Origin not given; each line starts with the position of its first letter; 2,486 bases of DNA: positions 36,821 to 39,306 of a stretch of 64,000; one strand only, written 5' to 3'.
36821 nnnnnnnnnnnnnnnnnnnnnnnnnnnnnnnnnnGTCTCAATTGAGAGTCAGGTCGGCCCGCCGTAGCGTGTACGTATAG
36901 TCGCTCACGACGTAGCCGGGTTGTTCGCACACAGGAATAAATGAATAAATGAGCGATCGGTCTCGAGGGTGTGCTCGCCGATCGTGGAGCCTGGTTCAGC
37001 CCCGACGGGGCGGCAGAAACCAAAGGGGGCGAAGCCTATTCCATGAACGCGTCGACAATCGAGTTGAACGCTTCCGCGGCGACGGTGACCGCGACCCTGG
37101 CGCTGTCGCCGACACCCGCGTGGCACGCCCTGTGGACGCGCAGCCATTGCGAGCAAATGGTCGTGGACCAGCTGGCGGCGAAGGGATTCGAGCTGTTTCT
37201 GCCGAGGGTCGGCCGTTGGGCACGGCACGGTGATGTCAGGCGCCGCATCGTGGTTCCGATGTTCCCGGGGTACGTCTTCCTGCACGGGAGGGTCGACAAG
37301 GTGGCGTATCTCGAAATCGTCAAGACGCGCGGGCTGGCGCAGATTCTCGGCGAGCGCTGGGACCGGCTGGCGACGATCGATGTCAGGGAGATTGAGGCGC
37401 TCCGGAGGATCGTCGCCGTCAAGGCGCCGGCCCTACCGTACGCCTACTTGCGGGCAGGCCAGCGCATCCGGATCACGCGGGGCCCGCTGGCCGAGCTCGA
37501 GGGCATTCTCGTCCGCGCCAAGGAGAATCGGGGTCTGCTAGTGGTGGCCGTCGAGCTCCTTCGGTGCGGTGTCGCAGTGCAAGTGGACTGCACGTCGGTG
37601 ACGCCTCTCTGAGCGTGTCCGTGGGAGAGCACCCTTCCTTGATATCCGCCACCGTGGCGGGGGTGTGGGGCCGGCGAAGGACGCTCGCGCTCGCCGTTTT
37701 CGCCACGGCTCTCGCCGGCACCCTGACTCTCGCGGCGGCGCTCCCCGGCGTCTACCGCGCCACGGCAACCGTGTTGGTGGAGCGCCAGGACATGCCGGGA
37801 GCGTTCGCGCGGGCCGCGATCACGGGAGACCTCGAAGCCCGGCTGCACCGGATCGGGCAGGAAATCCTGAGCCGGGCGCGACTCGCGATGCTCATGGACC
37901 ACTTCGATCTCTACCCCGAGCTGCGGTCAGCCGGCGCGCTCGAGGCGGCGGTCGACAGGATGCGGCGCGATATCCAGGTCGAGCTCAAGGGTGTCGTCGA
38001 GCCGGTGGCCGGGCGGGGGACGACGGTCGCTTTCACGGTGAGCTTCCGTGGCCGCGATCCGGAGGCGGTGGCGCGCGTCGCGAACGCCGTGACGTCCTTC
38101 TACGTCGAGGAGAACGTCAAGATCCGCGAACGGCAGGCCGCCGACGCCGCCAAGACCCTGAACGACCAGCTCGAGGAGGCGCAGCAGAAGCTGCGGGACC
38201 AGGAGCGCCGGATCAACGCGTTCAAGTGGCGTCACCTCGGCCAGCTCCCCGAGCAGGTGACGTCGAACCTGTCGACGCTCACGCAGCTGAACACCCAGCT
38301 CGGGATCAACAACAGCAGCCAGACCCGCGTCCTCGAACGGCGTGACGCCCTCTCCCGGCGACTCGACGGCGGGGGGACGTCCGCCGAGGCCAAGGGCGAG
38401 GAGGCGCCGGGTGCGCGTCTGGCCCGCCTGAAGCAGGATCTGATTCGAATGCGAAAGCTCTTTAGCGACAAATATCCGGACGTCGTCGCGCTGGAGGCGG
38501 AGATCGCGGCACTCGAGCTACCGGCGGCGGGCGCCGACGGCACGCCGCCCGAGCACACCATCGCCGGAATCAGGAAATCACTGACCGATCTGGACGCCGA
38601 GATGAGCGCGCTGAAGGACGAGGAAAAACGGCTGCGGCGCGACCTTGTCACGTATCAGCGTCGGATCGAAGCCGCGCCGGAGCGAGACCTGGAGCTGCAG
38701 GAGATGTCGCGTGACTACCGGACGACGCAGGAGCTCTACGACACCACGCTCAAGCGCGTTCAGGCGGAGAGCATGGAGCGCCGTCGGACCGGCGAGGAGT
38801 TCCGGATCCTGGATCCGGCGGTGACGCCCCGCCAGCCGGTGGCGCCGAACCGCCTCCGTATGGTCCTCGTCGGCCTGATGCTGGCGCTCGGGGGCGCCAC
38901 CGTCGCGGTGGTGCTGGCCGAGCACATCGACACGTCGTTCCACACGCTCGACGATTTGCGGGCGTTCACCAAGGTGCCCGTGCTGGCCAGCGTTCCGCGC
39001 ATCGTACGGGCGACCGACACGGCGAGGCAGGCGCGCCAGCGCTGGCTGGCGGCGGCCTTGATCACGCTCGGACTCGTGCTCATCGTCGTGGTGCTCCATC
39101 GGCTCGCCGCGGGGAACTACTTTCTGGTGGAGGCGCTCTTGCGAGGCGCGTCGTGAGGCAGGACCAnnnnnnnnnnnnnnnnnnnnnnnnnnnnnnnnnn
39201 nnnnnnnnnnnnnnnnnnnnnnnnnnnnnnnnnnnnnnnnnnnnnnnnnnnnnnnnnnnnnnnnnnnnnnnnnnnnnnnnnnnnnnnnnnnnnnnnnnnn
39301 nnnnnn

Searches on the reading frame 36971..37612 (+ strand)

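Call 84: search_protein_families(library=ncbifam, proteins=[window:36971-37612:+], max_evalue=0.001)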
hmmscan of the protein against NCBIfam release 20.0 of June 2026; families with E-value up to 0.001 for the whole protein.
window:36971-37612:+ (213 aa): 5 families
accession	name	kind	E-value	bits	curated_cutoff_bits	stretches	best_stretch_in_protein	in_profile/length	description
NF033644.1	antiterm_UpxY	subfamily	6.3e-24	84.8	100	1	51-205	1-159/164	UpxY family transcription antiterminator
NF033641.1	antiterm_LoaP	exception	9.1e-17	61.7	125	1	51-207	1-161/166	antiterminator LoaP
TIGR01955.1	RfaH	equivalog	4.7e-15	55.9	144.5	1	51-210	1-158/159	transcription/translation regulatory transformer protein RfaH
NF006534.0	PRK09014.1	equivalog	5.7e-08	32.8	124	1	51-207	4-156/162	transcription/translation regulatory transformer protein RfaH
TIGR00922.1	nusG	equivalog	1.7e-07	31.2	135.7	1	96-208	55-167/172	transcription termination/antitermination protein NusG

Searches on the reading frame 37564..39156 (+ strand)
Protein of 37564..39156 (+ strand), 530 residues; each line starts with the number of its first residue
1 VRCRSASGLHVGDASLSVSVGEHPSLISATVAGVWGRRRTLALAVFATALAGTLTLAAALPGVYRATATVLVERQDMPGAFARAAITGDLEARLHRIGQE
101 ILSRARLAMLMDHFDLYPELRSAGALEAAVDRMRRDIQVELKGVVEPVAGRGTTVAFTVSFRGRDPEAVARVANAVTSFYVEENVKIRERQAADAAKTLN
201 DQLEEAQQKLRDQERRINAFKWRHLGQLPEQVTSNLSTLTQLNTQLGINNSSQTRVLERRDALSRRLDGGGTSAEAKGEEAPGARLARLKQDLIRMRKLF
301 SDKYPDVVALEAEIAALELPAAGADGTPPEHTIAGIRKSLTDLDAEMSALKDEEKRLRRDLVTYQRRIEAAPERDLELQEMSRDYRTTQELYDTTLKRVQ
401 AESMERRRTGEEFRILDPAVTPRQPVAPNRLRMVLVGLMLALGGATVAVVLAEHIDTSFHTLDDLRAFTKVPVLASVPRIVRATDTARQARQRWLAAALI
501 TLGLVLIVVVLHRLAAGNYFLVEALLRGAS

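Call 84: search_protein_families(library=ncbifam, proteins=[window:37564-39156:+], max_evalue=0.001)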
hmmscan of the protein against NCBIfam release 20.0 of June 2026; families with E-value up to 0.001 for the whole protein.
window:37564-39156:+ (530 aa): 6 families
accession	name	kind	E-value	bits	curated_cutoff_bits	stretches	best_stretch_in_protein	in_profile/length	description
TIGR03007.1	pepcterm_ChnLen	equivalog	1.2e-75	254.6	278.85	1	31-510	7-493/498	XrtA system polysaccharide chain length determinant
TIGR03017.1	EpsF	equivalog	3.3e-22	78.8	422.75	1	37-477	12-443/444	chain length determinant protein EpsF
NF008568.0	PRK11519.1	equivalog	6.8e-17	60.9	1068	2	335-478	329-471/720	tyrosine-protein kinase Wzc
NF007350.0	PRK09841.1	equivalog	6.2e-16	57.7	1248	2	348-481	342-474/726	tyrosine-protein kinase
TIGR01005.1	eps_transp_fam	subfamily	2.6e-13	49.1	411.7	1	129-493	134-493/754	exopolysaccharide transport protein family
TIGR01006.1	polys_exp_MPA1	subfamily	1.1e-05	25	296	1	396-479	140-223/226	CspC family polysaccharide chain length determinant protein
